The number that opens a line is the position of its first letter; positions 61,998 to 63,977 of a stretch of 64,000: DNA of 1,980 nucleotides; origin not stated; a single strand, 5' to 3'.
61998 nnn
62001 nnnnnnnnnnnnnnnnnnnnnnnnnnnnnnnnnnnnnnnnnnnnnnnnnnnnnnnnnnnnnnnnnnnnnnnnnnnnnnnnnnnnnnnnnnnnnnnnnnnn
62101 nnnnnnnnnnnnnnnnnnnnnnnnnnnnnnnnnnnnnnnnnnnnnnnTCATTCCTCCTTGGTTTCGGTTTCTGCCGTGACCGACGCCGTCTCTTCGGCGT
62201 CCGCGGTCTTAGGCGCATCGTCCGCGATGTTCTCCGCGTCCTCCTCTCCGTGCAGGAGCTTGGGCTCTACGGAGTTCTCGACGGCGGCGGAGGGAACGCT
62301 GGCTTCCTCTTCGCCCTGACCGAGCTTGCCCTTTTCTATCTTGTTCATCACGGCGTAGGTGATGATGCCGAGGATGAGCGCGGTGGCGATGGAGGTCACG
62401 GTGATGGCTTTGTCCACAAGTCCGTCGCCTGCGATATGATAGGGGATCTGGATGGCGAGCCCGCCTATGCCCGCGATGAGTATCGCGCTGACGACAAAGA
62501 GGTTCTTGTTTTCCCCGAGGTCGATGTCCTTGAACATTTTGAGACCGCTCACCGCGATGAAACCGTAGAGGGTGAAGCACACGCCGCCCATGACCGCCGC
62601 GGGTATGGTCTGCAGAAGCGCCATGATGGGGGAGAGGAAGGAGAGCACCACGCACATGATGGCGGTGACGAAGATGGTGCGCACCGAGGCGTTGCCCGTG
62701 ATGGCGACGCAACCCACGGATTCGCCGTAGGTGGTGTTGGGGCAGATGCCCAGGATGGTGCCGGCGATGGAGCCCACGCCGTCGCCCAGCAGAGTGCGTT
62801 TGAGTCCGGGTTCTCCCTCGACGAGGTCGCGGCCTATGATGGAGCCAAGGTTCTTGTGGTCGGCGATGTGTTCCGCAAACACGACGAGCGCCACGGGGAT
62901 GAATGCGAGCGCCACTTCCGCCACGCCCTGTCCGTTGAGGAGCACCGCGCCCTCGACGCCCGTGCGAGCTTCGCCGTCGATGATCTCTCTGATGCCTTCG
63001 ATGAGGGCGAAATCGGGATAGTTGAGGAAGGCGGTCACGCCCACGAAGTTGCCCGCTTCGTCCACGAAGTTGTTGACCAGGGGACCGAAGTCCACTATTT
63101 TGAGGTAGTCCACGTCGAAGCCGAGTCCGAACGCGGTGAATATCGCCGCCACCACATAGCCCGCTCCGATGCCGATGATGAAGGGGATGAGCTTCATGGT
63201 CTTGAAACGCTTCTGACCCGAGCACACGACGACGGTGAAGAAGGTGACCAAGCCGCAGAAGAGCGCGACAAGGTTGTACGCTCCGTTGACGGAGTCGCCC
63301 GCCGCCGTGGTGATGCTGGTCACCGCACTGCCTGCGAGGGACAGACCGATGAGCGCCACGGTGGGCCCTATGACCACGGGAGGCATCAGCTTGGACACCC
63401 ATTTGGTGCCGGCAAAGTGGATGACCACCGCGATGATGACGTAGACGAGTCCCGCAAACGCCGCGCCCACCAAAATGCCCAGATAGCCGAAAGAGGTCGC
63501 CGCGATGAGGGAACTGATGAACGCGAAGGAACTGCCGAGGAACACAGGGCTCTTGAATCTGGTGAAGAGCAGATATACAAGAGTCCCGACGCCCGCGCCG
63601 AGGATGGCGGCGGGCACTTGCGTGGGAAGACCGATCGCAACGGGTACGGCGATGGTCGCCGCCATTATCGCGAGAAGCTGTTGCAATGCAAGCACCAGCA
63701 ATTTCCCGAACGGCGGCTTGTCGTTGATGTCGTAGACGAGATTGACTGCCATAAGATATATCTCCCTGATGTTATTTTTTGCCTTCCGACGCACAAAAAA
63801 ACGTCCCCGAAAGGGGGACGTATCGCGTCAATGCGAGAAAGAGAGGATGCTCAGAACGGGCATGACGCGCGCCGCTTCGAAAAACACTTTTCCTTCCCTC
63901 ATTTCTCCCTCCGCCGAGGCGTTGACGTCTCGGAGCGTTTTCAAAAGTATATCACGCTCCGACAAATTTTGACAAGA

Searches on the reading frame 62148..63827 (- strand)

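Call 61: search_protein_families(library=pfam, proteins=[window:62148-63827:-], max_evalue=0.00001)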
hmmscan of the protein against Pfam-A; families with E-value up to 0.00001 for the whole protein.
window:62148-63827:- (559 aa): 1 family
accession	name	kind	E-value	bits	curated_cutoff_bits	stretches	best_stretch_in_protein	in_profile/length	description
PF00860.26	Xan_ur_permease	-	3e-66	224.2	27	2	304-458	232-385/389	Permease family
